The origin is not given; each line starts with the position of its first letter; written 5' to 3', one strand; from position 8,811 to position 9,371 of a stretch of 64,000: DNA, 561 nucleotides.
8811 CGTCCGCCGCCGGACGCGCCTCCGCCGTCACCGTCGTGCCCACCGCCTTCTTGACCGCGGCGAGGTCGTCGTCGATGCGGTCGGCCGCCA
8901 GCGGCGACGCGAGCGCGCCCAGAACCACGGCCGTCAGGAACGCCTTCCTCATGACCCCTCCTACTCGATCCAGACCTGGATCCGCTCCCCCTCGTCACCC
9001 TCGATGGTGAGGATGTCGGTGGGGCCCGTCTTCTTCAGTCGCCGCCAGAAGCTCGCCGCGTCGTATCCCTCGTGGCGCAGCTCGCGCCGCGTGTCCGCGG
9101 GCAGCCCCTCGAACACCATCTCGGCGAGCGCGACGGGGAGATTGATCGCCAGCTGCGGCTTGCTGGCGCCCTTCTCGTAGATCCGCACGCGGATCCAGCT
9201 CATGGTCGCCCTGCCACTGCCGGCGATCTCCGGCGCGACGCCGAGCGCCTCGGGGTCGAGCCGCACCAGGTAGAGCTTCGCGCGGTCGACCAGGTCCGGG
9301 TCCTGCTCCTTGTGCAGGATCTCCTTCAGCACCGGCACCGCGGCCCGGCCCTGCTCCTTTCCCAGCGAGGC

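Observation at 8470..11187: ECF sigma / zf-HC2 anti-sigma operon feeding two secreted proteins that share an unrecognised about 75-aa C-terminal domain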

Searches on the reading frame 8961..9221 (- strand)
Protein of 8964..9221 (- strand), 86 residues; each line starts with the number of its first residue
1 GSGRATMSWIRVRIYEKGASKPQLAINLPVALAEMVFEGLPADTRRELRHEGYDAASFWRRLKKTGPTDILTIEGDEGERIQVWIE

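Call 7: search_solved_structures(query=window:8964-9197:-, max_evalue=10)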
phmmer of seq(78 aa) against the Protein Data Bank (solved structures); distinct sequences matched with E-value up to 10: 4.
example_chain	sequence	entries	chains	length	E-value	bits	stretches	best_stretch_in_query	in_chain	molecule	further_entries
1yxy_A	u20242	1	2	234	0.41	14.3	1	32-65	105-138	Putative N-acetylmannosamine-6-phosphate 2-epimerase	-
4e4g_A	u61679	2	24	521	0.52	14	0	18-56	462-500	Methylmalonate-semialdehyde dehydrogenase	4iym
8q50_A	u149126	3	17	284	1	13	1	26-68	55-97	Nitrogenase iron protein 1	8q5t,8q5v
2qq5_A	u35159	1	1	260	1.3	12.6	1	15-57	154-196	Dehydrogenase/reductase SDR family member 1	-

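Call 8: find_homologous_proteins(query=window:8964-9221:-, max_evalue=0.01)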
Query seq(86 aa) (86 aa): 19 proteins with E <= 0.01 among 19 candidates.
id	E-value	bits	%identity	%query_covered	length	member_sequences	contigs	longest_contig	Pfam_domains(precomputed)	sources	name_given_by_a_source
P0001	7.4e-38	146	81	99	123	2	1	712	-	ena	-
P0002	3.1e-33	131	69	97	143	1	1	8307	-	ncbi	-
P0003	1.1e-32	129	73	93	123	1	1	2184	-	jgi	jgi:hypothetical protein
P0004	1.2e-30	123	70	92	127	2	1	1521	-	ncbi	-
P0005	8.0e-30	120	75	87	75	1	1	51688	-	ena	-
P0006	2.1e-29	119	69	91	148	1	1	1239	-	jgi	-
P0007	2.2e-29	119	75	87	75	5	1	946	-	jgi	jgi:hypothetical protein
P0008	3.1e-29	118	75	87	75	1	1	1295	-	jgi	jgi:hypothetical protein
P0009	4.1e-29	118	72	87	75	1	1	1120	-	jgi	jgi:hypothetical protein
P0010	4.2e-29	118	69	90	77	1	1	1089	-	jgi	jgi:hypothetical protein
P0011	2.1e-28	116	71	87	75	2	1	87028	-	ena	-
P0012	5.8e-28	114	73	87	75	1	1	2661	-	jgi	jgi:hypothetical protein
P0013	3.1e-27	112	66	95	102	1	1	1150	-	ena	-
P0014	5.0e-27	111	63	99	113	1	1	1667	-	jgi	jgi:hypothetical protein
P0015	2.3e-26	109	69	87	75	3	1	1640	-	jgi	jgi:hypothetical protein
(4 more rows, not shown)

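Call 15: search_protein_families(library=pfam, alignment_id=A1, max_evalue=10)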
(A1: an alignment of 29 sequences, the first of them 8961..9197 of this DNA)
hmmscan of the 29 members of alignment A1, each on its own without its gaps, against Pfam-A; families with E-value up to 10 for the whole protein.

A. member 1, window:8961-9197:- (78 aa): 0 families

B. families by the number of members that match (of 29 scanned): 4 families
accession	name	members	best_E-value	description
PF17375.8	DUF5397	9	0.025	Family of unknown function (DUF5397)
PF14805.11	THDPS_N_2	2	0.055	Tetrahydrodipicolinate N-succinyltransferase N-terminal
PF24444.1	DUF7563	1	0.00056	Family of unknown function (DUF7563)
PF03414.19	Glyco_transf_6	1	0.18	Glycosyltransferase family 6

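Call 17: search_solved_structures(query=A1, max_evalue=10)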
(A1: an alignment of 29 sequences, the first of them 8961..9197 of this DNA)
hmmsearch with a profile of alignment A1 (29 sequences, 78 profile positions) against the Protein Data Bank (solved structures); distinct sequences matched with E-value up to 10: 9.
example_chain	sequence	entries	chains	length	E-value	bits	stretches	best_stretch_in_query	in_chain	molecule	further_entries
6y7o_A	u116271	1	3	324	4.2e-08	36.4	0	59-76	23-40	Tako8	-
6g6m_A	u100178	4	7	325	4.3e-08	36.4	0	59-76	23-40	Tako8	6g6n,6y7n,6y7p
6g6o_A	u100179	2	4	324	0.23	14.8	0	57-76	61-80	Ika8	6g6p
6g6q_A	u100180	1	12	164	0.4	14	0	56-76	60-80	Ika4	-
3aix_A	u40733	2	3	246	1.1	12.7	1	35-75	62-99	DNA polymerase sliding clamp C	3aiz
3iqc_A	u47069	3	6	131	1.1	12.7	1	10-59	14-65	Flagellar protein | Flagellar secretion chaperone FliS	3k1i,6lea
9tz5_w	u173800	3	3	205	1.2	12.5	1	40-74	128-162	Large ribosomal subunit protein uL4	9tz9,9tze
2jtq_A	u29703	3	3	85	1.4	12.3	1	1-26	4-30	Phage shock protein E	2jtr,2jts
6pbg_A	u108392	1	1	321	2.3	11.6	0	58-76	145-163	Coatomer subunit alpha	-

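Call 20: search_protein_representatives(alignment_id=A1)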
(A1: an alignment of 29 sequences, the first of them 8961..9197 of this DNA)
Query: 29 sequences, 78 profile positions. Proteins with E-value up to 0.001 (for the whole library): 548; up to 1e-10: 124; up to 1e-30: 0. The best 150 are listed.
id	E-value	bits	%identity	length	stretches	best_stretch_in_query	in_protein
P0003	1.1e-29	118.4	-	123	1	1-78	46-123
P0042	5.7e-28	112.9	-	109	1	1-78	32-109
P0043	6.0e-27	109.6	-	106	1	1-78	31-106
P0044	1.9e-26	108.0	-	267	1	1-78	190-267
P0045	3.4e-26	107.2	-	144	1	1-78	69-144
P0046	6.7e-26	106.3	-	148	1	1-78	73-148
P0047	4.1e-25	103.8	-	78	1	2-78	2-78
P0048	5.7e-25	103.3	-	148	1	1-78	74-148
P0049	1.3e-24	102.2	-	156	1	1-78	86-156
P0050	9.3e-24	99.4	-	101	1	2-78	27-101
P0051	2.4e-23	98.1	-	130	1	2-78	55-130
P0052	1.9e-22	95.2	-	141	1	1-78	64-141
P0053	3.3e-22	94.4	-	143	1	1-78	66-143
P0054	5.9e-22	93.6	-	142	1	1-78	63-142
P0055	7.8e-22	93.3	-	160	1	1-78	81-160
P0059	2.6e-21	91.6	-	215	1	1-76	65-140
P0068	3.0e-19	85.0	-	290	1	1-78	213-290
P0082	1.3e-17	79.7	-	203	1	1-78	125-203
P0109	2.8e-15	72.2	-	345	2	1-56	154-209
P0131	5.9e-13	64.8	-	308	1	2-78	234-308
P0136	1.2e-12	63.9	-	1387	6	1-45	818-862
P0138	1.4e-12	63.6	-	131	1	1-78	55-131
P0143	2.5e-12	62.8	-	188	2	1-76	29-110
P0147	5.0e-12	61.8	-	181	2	2-76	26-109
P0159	7.9e-11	58.0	-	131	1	2-78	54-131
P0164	1.0e-10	57.6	-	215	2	1-76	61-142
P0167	1.3e-10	57.3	-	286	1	2-78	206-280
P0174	2.0e-10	56.7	-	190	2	1-75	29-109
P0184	7.8e-10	54.8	-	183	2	1-75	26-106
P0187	1.8e-09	53.6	-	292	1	1-78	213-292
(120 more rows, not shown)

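Call 21: predict_structure(alignment_id=A1)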
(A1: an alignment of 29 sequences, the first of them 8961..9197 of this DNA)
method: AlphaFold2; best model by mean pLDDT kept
length: 78 residues; sequences in the alignment: 29
mean_pLDDT: 86.8   pTM: 0.62
mean pLDDT of the five models: 86.8, 86.6, 86.5, 85.5, 81.2
residues with pLDDT >= 90: 15; 70-90: 62; 50-70: 1; < 50: 0
segments of 3 or more residues with pLDDT < 50: none
pLDDT, mean of each block of 10 residues (from residue 1): 89 89 87 91 88 80 83 87
secondary structure, 60 per line:
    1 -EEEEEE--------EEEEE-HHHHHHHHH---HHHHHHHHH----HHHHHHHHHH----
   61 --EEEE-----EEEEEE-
elements in order: E2-7 E16-20 H22-30 H34-42 H47-56 E63-66 E72-77

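Call 23: search_protein_families(library=pfam, proteins=[P0044, P0068, P0059, P0109, P0136, P0143, P0131, P0167, P0082, P0164], max_evalue=0.1)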
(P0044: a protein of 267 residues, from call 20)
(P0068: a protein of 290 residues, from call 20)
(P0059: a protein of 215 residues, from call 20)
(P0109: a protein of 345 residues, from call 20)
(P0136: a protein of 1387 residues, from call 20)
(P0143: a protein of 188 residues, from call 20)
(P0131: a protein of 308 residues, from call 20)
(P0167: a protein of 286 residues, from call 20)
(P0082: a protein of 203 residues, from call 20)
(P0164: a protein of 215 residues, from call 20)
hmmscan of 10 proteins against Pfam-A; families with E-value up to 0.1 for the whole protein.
P0044 (267 aa): 1 family
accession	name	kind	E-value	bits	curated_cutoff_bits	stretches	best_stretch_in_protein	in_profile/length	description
PF13646.12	HEAT_2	-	1.7e-06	28.6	27.7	1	85-164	11-87/88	HEAT repeats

P0068 (290 aa): 5 families
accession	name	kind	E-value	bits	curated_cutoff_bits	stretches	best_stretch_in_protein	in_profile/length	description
PF13432.12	TPR_16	-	0.00065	20.5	32.7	1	36-94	8-64/65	Tetratricopeptide repeat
PF13174.12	TPR_6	-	0.0045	18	26.3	0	63-93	2-32/33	Tetratricopeptide repeat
PF13646.12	HEAT_2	-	0.038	14.7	27.7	1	114-170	26-79/88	HEAT repeats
PF07719.23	TPR_2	-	0.09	13.4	27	0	63-94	3-34/34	Tetratricopeptide repeat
PF14559.12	TPR_19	-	0.099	13.4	25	0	40-97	6-60/68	Tetratricopeptide repeat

P0059 (215 aa): 0 families

P0109 (345 aa): 0 families

P0136 (1387 aa): 5 families
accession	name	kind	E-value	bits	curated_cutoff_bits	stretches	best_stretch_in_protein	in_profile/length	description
PF07075.17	NamZ_N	-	1.8e-12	47.5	26.9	1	1-53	1-47/203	Exo-beta-N-acetylmuramidase NamZ, N-terminal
PF09848.15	SLFN-g3_helicase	-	2e-11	44.2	24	0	247-268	270-291/354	Schlafen group 3, DNA/RNA helicase domain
PF11455.13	MazE-like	-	3.3e-11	43.4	22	0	323-345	24-46/65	Antitoxin MazE-like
PF15207.11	TMEM240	-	3e-09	37.3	27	0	551-587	84-119/189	TMEM240 family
PF23050.1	KH_N4BP1_1st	-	0.024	15.1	27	0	811-831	36-56/65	N4BP1, first type I KH-domain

P0143 (188 aa): 1 family
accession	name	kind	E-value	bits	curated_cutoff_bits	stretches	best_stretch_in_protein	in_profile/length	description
PF11330.14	30K_MP_C_Ter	-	0.011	15.2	27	0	70-134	191-252/259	C-Terminal of 30K viral movement proteins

P0131 (308 aa): 4 families
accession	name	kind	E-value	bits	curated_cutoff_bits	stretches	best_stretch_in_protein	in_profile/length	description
PF13646.12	HEAT_2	-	7.2e-05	23.4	27.7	1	125-185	26-83/88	HEAT repeats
PF13174.12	TPR_6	-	0.00032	21.6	26.3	0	74-103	2-31/33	Tetratricopeptide repeat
PF13432.12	TPR_16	-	0.0012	19.6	32.7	1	41-104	2-63/65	Tetratricopeptide repeat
PF07719.23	TPR_2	-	0.018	15.6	27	0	74-105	3-34/34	Tetratricopeptide repeat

P0167 (286 aa): 4 families
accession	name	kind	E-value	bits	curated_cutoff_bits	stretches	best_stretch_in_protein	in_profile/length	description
PF13432.12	TPR_16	-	7.9e-07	29.9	32.7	1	33-96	4-60/65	Tetratricopeptide repeat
PF13174.12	TPR_6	-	1.8e-05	25.5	26.3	1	64-92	1-28/33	Tetratricopeptide repeat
PF13646.12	HEAT_2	-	0.0096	16.6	27.7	1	111-182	24-87/88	HEAT repeats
PF13428.12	TPR_14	-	0.067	14.4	23.5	1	33-66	8-41/44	Tetratricopeptide repeat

P0082 (203 aa): 1 family
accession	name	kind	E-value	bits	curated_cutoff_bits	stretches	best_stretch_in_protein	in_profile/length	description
PF12006.13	DUF3500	-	1.2e-09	38.6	27.2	1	25-89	3-66/297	Protein of unknown function (DUF3500)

P0164 (215 aa): 0 families

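Call 35: find_encoding_contigs(protein=P0143, flank=6000, max_places=4)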
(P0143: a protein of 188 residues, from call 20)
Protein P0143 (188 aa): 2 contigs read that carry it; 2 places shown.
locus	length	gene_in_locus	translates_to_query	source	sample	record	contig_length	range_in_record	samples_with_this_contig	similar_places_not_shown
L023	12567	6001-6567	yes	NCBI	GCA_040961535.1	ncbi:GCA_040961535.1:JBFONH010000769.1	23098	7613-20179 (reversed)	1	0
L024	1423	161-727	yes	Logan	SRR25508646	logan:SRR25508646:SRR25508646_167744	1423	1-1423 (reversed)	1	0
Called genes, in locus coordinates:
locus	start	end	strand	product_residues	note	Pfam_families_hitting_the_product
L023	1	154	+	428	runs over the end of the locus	PF25371:DUF7884 (weak), PF02353:CMAS, PF13489:Methyltransf_23, PF05175:MTS (weak), PF13847:Methyltransf_31, PF08241:Methyltransf_11, PF08242:Methyltransf_12, PF13649:Methyltransf_25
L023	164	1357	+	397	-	PF01266:DAO (weak), PF01494:FAD_binding_3 (weak), PF13450:NAD_binding_8 (faint)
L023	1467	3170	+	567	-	PF01979:Amidohydro_1, PF07969:Amidohydro_3 (weak)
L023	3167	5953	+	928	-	PF01979:Amidohydro_1, PF07969:Amidohydro_3, PF01979:Amidohydro_1, PF07969:Amidohydro_3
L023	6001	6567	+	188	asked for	-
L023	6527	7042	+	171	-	-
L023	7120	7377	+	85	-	-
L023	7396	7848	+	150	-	-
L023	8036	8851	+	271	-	-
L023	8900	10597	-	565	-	PF04389:Peptidase_M28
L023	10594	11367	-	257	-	-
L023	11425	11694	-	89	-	PF22544:HYDIN_VesB_CFA65-like_Ig (weak)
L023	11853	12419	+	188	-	PF01641:SelR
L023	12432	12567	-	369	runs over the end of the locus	-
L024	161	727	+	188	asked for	-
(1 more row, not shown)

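Call 36: find_encoding_contigs(protein=P0053, flank=6000, max_places=3)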
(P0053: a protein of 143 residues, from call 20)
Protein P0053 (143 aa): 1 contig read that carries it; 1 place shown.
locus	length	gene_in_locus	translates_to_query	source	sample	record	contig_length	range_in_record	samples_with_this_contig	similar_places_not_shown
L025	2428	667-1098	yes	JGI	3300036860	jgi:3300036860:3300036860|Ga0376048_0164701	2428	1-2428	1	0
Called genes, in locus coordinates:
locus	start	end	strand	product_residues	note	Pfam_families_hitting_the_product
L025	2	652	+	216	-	?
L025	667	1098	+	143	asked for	-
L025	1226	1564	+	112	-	-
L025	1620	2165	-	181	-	-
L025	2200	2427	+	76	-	?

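Call 37: find_encoding_contigs(protein=P0187, flank=6000, max_places=3)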
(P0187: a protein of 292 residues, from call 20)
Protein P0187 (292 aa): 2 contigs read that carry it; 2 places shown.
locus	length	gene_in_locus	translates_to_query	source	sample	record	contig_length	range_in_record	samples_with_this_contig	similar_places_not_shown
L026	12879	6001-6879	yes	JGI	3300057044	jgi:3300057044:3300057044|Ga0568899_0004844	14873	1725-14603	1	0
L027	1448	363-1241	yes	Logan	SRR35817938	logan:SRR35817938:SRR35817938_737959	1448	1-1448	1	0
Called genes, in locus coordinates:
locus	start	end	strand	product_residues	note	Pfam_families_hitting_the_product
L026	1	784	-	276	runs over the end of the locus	PF01558:POR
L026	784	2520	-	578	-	PF01855:POR_N, PF02775:TPP_enzyme_C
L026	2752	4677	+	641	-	PF01209:Ubie_methyltran, PF13489:Methyltransf_23, PF08241:Methyltransf_11, PF08242:Methyltransf_12 (weak), PF13649:Methyltransf_25, PF13847:Methyltransf_31, PF07478:Dala_Dala_lig_C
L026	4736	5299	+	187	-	PF04542:Sigma70_r2, PF08281:Sigma70_r4_2, PF04545:Sigma70_r4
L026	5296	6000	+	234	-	PF13490:zf-HC2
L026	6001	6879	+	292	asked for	PF13174:TPR_6 (faint)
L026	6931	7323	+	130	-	-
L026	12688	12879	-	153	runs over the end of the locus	PF00579:tRNA-synt_1b (weak), PF22421:SYY_C-terminal, PF01479:S4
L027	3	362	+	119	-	?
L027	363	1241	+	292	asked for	PF13174:TPR_6 (faint)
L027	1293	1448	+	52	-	?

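Call 38: find_encoding_contigs(protein=P0159, flank=6000, max_places=3)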
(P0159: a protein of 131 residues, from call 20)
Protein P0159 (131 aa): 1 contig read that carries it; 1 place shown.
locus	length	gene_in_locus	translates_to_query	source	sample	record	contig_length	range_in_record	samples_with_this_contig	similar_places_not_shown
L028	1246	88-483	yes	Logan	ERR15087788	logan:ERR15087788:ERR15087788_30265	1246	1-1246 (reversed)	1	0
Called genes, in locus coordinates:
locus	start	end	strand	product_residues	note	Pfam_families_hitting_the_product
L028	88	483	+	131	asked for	PF22746:SHOCT-like_DUF2089-C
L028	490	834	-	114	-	PF04430:DUF498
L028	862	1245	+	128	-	?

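Call 49: find_encoding_contigs(protein=P0138, flank=6000, max_places=3)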
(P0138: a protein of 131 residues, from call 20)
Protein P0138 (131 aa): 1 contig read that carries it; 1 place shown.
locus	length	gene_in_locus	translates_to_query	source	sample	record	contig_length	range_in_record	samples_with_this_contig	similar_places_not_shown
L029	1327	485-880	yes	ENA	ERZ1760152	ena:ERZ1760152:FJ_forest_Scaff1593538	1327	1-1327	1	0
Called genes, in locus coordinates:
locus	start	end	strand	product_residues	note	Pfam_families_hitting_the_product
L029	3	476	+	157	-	?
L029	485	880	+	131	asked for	-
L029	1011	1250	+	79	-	-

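Call 50: find_encoding_contigs(protein=P0147, flank=6000, max_places=3)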
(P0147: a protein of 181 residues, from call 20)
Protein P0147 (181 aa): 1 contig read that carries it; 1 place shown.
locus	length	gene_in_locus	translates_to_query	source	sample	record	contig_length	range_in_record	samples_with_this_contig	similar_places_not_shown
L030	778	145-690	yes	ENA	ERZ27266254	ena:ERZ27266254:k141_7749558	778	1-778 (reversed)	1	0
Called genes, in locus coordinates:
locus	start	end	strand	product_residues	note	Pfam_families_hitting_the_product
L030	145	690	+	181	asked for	-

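Call 51: find_encoding_contigs(protein=P0167, flank=6000, max_places=3)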
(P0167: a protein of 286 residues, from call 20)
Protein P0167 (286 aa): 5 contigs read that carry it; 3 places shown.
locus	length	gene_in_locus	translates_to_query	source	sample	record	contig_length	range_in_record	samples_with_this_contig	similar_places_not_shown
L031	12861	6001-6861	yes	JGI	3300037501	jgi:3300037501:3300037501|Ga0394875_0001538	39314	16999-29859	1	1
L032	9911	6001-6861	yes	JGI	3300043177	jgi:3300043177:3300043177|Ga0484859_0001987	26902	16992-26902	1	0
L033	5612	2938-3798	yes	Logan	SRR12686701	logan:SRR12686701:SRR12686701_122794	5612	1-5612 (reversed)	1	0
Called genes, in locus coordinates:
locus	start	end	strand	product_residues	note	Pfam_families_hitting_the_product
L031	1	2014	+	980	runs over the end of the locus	PF00580:UvrD-helicase, PF13245:AAA_19, PF13604:AAA_30 (faint), PF01443:Viral_helicase1 (faint), PF21445:ADDB_N (faint), PF13361:UvrD_C, PF13538:UvrD_C_2 (faint), PF12705:PDDEXK_1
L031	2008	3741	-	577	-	PF01343:Peptidase_S49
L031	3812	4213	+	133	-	PF00076:RRM_1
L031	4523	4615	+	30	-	-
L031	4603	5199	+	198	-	PF07638:Sigma70_ECF, PF04542:Sigma70_r2, PF08281:Sigma70_r4_2, PF04545:Sigma70_r4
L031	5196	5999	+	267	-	-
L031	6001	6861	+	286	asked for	PF13432:TPR_16 (weak)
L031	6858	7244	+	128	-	-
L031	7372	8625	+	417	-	PF00330:Aconitase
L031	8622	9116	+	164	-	PF00694:Aconitase_C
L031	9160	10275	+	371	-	PF00180:Iso_dh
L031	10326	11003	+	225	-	PF00814:TsaD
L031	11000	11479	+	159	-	PF13302:Acetyltransf_3, PF13420:Acetyltransf_4 (weak), PF13527:Acetyltransf_9, PF13673:Acetyltransf_10, PF00583:Acetyltransf_1, PF13508:Acetyltransf_7, PF08445:FR47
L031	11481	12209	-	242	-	PF01416:PseudoU_synth_1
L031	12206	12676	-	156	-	PF02481:DNA_processg_A (faint), PF18306:LDcluster4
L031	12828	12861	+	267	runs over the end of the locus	-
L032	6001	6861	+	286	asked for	PF13432:TPR_16 (weak)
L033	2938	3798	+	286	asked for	PF13432:TPR_16 (weak)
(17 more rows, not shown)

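Call 64: fold_search(model_id=the predicted structure, library=pdb)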
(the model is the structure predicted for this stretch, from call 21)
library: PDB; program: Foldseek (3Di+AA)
matches with E <= 10: 418; with E <= 0.001: 0
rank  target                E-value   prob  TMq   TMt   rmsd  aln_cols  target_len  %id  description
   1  6d6n_C                2.5e-02  0.63  0.31  0.18  12.5        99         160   15  The structure of ligand binding domain of LasR in complex with TP-1 homolog, compound 16 (released 2018-08-08)
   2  3jpu_D                1.0e-01  0.41  0.32  0.18  12.6        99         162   15  LasR-TP4 complex (released 2009-10-13)
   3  6d6l_A                1.4e-01  0.35  0.32  0.18  12.5        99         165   15  The structure of ligand binding domain of LasR in complex with TP-1 homolog, compound 14 (released 2018-08-08)
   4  2uv0_E                1.5e-01  0.38  0.33  0.18  12.5        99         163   15  Structure of the P. aeruginosa LasR ligand-binding domain bound to its autoinducer (released 2007-03-27)
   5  2uv0_H                1.6e-01  0.38  0.33  0.18  12.6        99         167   15  Structure of the P. aeruginosa LasR ligand-binding domain bound to its autoinducer (released 2007-03-27)
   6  6v7w_E                1.9e-01  0.30  0.32  0.13  12.7        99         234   15  Crystal structure of LasR-Aqs1 complex from Pseudomonas aeruginosa (released 2020-12-16)
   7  6v7w_B                2.3e-01  0.28  0.32  0.13  12.6        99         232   15  Crystal structure of LasR-Aqs1 complex from Pseudomonas aeruginosa (released 2020-12-16)
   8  7e2d_H                2.9e-01  0.41  0.41  0.23  13.9        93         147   15  Monomer of TRAPPII (Closed) (released 2022-02-09)
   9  7e2c_H                5.3e-01  0.30  0.42  0.24  14.0        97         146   14  Monomer of TRAPPII (open) (released 2022-02-09)
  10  3f1y_C                6.4e-01  0.06  0.20  0.07  13.2        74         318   19  Mannosyl-3-phosphoglycerate synthase from Rubrobacter xylanophilus (released 2009-11-03)
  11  6mwz_B                7.9e-01  0.13  0.29  0.17  11.6        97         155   15  LasR LBD T75V/Y93F/A127W:BB0126 (released 2019-04-03)
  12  6d6c_H                7.9e-01  0.13  0.29  0.16  11.6        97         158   14  The structure of ligand binding domain of LasR in complex with TP-1 homolog, compound 12 (released 2018-08-08)
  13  9m6h_A                7.9e-01  0.08  0.20  0.05  13.2        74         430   19  structure of FliD-FliC at a 10:10 stoichiometry (released 2025-07-16)
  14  3r7w_D                9.6e-01  0.18  0.36  0.14  12.3        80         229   12  Crystal Structure of Gtr1p-Gtr2p complex (released 2011-08-24)
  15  9f8y_C                9.6e-01  0.13  0.27  0.19   6.9        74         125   14  Crystal structure of a designed three-motif Respiratory Syncytial Virus immunogen (released 2025-05-21)
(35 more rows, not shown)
